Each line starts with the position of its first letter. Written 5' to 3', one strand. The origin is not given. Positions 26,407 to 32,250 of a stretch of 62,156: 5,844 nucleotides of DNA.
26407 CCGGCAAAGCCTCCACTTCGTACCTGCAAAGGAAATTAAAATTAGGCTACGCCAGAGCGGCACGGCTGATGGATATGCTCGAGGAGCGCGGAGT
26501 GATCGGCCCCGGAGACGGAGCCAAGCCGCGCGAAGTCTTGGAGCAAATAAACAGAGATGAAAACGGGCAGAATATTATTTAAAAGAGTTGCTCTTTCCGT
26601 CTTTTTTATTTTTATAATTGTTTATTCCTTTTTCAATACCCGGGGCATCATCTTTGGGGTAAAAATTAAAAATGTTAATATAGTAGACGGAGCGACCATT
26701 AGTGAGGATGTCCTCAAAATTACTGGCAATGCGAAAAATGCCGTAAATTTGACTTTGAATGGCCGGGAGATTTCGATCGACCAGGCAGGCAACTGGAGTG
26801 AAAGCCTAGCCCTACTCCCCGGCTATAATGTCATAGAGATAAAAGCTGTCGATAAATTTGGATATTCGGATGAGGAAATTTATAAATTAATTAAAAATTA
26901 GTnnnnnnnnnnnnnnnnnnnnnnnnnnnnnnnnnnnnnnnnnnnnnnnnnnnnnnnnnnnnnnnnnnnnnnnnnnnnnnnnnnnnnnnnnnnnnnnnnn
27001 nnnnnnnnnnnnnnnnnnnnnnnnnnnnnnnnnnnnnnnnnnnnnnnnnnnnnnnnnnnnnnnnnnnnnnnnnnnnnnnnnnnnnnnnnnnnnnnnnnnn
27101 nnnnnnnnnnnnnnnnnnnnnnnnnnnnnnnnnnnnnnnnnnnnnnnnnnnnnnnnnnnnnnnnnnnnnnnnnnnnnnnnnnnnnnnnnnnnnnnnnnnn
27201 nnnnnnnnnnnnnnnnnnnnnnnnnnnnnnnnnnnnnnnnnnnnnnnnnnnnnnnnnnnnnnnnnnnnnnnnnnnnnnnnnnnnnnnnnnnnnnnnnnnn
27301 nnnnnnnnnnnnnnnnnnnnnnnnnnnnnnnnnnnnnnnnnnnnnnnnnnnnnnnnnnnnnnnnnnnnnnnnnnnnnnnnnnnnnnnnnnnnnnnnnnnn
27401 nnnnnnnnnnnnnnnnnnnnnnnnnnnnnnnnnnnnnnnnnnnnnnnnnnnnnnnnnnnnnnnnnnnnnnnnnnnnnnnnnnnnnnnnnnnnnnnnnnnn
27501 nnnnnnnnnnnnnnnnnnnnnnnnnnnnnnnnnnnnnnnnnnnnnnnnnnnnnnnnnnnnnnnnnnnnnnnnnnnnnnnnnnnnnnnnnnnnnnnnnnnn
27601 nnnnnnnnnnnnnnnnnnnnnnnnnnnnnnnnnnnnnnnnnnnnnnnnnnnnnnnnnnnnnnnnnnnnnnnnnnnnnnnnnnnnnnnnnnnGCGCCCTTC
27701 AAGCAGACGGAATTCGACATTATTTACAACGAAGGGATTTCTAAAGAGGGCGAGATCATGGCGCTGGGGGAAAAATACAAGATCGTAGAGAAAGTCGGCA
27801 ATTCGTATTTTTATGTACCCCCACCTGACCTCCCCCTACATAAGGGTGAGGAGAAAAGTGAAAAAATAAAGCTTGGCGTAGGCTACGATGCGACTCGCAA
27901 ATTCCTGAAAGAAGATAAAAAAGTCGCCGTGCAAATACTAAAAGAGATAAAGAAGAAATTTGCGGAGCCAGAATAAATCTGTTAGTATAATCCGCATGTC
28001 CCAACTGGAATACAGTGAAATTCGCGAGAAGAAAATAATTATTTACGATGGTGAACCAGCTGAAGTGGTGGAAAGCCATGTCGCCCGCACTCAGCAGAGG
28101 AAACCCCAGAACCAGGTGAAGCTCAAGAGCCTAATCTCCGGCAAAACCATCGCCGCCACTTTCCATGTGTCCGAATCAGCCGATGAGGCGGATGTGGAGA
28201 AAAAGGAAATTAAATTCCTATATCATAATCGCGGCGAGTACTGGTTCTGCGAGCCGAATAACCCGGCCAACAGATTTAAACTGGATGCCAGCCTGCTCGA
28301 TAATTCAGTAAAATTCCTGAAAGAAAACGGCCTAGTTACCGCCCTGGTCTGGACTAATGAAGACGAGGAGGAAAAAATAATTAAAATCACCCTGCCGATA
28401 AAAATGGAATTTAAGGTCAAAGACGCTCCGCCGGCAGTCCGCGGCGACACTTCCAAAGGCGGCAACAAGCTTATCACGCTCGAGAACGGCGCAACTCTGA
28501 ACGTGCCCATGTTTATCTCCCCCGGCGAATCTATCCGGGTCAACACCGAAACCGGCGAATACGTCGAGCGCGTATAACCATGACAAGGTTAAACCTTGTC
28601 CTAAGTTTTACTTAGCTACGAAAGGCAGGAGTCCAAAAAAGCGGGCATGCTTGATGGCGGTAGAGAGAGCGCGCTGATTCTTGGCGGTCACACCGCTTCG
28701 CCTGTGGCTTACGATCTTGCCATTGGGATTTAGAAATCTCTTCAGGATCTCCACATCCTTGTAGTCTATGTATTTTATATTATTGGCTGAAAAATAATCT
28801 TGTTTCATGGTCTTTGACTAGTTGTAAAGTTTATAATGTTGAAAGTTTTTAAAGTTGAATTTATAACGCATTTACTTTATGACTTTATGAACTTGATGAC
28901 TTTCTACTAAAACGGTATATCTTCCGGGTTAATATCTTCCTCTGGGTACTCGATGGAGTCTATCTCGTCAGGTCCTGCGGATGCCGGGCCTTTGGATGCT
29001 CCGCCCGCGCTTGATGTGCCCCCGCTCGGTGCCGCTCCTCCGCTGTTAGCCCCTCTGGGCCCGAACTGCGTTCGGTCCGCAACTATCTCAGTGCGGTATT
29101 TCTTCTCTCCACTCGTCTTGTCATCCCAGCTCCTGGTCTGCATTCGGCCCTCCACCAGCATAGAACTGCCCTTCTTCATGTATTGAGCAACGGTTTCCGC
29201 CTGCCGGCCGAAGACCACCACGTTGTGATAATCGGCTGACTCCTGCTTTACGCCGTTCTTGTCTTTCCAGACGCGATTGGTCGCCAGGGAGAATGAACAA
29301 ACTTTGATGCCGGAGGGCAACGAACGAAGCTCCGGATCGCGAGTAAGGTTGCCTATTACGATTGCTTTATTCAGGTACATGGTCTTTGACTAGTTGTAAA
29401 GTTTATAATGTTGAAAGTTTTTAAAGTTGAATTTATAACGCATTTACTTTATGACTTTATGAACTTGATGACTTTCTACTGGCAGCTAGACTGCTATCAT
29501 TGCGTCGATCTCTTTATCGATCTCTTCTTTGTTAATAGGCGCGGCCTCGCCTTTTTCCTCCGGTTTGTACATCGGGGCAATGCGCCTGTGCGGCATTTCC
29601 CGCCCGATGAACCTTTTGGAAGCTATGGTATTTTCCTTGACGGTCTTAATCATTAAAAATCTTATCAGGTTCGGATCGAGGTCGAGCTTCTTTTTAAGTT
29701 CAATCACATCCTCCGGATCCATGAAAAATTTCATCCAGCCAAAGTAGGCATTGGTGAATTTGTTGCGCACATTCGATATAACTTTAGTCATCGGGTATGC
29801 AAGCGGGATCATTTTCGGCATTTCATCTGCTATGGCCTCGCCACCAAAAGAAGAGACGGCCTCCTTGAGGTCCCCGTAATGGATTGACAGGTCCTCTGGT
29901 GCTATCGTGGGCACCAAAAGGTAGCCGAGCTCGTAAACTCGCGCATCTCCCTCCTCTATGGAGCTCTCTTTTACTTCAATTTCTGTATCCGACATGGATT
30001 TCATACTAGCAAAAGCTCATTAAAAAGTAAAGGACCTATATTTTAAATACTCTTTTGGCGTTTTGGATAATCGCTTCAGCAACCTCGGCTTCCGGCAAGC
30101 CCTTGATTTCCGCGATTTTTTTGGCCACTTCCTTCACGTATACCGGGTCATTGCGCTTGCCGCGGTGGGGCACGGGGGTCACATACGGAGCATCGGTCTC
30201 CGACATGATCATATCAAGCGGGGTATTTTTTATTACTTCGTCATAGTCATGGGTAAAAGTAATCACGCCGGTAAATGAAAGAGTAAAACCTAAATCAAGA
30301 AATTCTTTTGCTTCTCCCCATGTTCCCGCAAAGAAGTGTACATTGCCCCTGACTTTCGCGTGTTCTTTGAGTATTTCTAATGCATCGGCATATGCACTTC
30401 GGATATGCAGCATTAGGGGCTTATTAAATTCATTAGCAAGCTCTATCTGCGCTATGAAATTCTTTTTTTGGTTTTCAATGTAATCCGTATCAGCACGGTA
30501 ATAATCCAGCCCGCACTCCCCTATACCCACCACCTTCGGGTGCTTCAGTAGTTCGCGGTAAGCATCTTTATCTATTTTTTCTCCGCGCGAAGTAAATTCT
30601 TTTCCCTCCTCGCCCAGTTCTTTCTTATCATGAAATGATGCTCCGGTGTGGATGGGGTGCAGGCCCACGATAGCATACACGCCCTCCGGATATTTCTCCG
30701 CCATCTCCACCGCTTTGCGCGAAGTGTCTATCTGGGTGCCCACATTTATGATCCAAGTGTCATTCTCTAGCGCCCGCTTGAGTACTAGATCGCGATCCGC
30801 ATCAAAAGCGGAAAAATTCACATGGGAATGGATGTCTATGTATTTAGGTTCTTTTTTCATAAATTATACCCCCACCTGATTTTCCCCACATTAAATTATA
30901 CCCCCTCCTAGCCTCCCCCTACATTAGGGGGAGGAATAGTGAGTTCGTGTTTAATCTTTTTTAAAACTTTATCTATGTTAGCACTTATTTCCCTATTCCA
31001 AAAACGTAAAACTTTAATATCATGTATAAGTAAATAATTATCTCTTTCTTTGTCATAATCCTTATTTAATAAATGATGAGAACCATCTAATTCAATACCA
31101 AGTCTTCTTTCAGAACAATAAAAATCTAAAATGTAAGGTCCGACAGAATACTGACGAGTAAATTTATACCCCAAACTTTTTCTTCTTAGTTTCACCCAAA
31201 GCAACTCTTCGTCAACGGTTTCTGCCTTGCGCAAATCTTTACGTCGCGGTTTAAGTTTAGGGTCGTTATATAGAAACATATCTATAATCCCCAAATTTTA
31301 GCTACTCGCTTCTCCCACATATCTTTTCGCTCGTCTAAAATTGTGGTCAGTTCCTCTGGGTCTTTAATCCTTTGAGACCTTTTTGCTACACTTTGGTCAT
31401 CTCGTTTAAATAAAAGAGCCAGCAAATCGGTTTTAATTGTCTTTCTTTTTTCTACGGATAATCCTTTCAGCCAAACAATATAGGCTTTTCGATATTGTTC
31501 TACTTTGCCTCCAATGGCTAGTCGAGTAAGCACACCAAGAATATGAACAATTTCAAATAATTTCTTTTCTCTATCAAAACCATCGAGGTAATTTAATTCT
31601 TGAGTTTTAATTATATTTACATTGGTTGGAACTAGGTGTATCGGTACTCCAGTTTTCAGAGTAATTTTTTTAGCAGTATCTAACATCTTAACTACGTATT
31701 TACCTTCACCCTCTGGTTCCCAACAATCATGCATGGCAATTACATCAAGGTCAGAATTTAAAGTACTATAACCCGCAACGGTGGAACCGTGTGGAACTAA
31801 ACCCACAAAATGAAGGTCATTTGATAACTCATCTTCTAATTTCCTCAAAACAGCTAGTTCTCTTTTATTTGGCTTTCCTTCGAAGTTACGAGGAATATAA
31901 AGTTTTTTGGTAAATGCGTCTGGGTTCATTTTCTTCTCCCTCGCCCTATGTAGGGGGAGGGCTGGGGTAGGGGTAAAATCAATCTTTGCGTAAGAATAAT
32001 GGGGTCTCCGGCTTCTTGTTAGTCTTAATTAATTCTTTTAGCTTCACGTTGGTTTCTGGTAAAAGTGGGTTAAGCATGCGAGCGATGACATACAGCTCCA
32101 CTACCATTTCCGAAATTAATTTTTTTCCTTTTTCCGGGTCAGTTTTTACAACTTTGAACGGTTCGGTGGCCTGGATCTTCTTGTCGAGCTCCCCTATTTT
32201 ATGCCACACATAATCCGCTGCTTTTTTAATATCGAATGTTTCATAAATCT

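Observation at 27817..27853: A different, GC-rich palindromic element (R2) is inserted in frame in recA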

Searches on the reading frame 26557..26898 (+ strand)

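Call 68: search_protein_families(library=pfam, proteins=[window:26557-26898:+], max_evalue=0.00001)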
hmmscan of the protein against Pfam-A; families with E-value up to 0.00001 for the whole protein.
window:26557-26898:+ (114 aa): 1 family
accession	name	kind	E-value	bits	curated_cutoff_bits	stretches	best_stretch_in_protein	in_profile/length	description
PF09136.16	Glucodextran_B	-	9.5e-10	38.7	27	1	43-107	9-75/83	Glucodextranase, domain B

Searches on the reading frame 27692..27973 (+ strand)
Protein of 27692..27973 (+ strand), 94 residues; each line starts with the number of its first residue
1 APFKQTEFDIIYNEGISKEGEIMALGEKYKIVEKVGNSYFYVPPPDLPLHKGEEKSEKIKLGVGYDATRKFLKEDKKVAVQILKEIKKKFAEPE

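Call 59: search_solved_structures(query=window:27692-27973:+, show_alignments=3, max_evalue=0.001)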
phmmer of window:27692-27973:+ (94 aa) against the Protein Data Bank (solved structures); distinct sequences matched with E-value up to 0.001: 21.
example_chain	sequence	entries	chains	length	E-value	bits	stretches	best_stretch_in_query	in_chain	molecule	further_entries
3cmu_A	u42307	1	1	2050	2.5e-50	171.6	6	1-41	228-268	Protein recA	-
3cmt_A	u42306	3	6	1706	3.5e-39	136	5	1-41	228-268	Protein recA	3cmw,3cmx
3cmv_A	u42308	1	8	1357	4.2e-31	110.1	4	1-41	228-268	Protein recA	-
5jrj_A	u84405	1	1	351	5.1e-10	42.7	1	2-86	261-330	Protein RecA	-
2zr0_A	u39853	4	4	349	4.1e-09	39.8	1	2-90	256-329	Protein recA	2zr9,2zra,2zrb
1ubc_A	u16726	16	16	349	4.2e-09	39.8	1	2-90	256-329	RecA | Protein recA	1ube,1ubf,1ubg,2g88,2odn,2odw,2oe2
2zrh_A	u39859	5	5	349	4.2e-09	39.8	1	2-90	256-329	Protein recA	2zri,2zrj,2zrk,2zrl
2zrc_A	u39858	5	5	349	4.2e-09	39.8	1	2-90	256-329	Protein recA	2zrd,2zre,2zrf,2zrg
1g18_A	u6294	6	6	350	2.9e-08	37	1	1-90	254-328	RECA PROTEIN | RecA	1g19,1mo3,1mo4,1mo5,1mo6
4oqf_A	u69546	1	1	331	6.7e-08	35.9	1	2-90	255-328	Protein RecA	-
4po1_A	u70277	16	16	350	7.5e-08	35.8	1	2-90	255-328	Protein RecA | Protein RecA, 1st part, 2nd part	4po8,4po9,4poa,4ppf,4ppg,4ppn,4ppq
2rec_A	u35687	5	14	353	1.3e-07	35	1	1-41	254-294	RECA | Protein RecA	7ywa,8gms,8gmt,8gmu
1u94_A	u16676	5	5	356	1.3e-07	34.9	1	1-41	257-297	RecA protein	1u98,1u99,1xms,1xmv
1n03_A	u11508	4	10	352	1.4e-07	34.9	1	1-41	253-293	RecA protein | REC A | Protein RecA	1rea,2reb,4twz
8trg_A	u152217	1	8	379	1.6e-07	34.7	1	1-41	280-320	Protein RecA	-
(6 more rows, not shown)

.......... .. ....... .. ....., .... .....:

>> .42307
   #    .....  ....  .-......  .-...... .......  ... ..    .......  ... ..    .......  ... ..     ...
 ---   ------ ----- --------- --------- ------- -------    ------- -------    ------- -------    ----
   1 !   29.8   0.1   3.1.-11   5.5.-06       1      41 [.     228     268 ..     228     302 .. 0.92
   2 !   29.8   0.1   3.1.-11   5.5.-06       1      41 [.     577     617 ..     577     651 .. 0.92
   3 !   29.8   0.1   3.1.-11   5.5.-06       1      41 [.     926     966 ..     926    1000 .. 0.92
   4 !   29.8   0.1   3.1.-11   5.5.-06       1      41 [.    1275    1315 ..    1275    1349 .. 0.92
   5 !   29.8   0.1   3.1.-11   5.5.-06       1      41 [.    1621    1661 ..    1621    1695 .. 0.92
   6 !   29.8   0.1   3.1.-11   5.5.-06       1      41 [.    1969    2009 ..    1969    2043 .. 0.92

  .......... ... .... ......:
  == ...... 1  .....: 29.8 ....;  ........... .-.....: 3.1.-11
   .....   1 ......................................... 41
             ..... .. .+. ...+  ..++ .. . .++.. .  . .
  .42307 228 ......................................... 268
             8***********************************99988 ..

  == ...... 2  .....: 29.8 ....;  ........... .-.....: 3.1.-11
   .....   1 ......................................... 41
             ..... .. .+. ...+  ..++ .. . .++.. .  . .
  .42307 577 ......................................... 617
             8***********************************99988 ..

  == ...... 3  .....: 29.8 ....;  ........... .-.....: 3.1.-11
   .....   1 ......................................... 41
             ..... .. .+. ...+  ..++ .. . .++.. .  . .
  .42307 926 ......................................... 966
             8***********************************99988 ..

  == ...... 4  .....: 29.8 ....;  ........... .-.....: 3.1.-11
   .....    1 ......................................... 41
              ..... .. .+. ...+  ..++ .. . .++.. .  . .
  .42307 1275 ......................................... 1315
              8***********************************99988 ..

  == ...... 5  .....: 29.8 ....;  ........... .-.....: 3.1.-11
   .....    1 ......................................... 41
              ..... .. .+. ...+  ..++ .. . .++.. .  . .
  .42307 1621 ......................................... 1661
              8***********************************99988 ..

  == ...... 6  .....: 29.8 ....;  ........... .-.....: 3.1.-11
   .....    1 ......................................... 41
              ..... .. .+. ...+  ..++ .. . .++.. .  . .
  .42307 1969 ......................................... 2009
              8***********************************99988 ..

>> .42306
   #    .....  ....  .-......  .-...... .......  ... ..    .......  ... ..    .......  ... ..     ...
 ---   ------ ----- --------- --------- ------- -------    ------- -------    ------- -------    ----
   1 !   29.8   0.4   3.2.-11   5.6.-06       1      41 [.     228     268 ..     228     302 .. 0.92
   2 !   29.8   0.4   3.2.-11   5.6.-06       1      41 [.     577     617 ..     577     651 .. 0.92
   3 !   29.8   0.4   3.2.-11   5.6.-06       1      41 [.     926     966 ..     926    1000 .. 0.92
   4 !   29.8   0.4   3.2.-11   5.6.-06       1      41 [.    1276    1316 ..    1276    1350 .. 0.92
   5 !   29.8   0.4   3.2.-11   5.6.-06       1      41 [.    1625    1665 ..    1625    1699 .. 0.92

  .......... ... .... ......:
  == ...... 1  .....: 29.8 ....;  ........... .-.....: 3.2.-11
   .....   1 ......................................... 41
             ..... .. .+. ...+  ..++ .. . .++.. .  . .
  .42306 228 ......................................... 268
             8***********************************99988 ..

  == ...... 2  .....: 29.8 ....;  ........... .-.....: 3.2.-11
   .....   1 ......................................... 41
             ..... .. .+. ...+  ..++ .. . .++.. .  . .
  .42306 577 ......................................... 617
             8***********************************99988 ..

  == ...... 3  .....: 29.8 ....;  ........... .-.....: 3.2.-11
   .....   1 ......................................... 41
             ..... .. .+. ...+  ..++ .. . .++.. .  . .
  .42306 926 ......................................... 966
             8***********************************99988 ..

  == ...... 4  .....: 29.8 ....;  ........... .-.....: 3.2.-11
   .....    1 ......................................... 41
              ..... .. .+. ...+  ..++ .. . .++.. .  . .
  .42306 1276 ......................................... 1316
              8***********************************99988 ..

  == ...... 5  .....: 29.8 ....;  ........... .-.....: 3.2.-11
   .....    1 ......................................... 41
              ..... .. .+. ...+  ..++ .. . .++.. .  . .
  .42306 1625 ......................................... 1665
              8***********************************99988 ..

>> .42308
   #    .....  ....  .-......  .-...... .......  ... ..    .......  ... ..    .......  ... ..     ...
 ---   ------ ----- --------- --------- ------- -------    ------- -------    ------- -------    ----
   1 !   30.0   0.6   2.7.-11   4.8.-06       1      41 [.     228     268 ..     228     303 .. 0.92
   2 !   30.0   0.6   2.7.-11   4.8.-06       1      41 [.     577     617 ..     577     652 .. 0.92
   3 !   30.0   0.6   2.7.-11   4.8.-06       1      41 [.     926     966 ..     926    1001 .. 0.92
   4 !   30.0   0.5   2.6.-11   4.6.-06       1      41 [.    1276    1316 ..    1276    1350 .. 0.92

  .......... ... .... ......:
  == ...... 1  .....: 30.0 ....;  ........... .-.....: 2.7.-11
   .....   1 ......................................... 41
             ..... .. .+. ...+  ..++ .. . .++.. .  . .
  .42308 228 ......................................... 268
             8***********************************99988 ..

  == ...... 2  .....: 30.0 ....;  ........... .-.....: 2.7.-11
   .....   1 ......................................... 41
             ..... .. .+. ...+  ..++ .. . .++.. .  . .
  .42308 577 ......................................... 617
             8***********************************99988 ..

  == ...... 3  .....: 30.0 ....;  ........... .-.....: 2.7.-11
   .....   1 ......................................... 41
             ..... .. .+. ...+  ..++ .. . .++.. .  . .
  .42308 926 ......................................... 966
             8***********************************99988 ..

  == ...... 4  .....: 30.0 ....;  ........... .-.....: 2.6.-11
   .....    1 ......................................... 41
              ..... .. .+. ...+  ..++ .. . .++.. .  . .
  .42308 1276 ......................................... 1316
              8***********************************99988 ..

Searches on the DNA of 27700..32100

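Call 74: search_rna_families(source=window, start=27700, end=32100, threshold=evalue, max_evalue=1)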
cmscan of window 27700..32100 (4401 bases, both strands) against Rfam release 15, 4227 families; matches with E-value up to 1: 0.
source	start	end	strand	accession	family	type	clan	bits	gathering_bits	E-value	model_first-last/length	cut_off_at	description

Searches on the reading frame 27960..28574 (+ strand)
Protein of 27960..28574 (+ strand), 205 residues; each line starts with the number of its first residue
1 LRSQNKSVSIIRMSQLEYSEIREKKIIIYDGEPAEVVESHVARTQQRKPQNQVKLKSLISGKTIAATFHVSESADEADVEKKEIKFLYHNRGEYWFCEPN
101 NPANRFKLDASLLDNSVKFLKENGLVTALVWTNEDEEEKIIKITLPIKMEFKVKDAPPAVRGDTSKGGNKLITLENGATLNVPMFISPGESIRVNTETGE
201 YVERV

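Call 68: search_protein_families(library=pfam, proteins=[window:27960-28574:+], max_evalue=0.00001)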
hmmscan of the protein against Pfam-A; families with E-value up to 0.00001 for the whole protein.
window:27960-28574:+ (205 aa): 2 families
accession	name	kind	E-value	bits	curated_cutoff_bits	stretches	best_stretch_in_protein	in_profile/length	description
PF09285.17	Elong-fact-P_C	-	2.4e-21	75.6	25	1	150-204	2-56/56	Elongation factor P, C-terminal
PF08207.18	EFP_N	-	9.3e-07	29.2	23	1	19-72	3-56/58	Elongation factor P (EF-P) KOW-like domain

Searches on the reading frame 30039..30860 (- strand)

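Call 30: search_protein_families(library=pfam, proteins=[window:30039-30860:-], max_evalue=0.01)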
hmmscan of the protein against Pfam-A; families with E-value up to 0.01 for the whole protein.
window:30039-30860:- (274 aa): 1 family
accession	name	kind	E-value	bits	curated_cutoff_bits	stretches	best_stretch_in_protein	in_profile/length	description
PF01026.27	TatD_DNase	-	1.5e-76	257.6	27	1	8-273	1-253/253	TatD related DNase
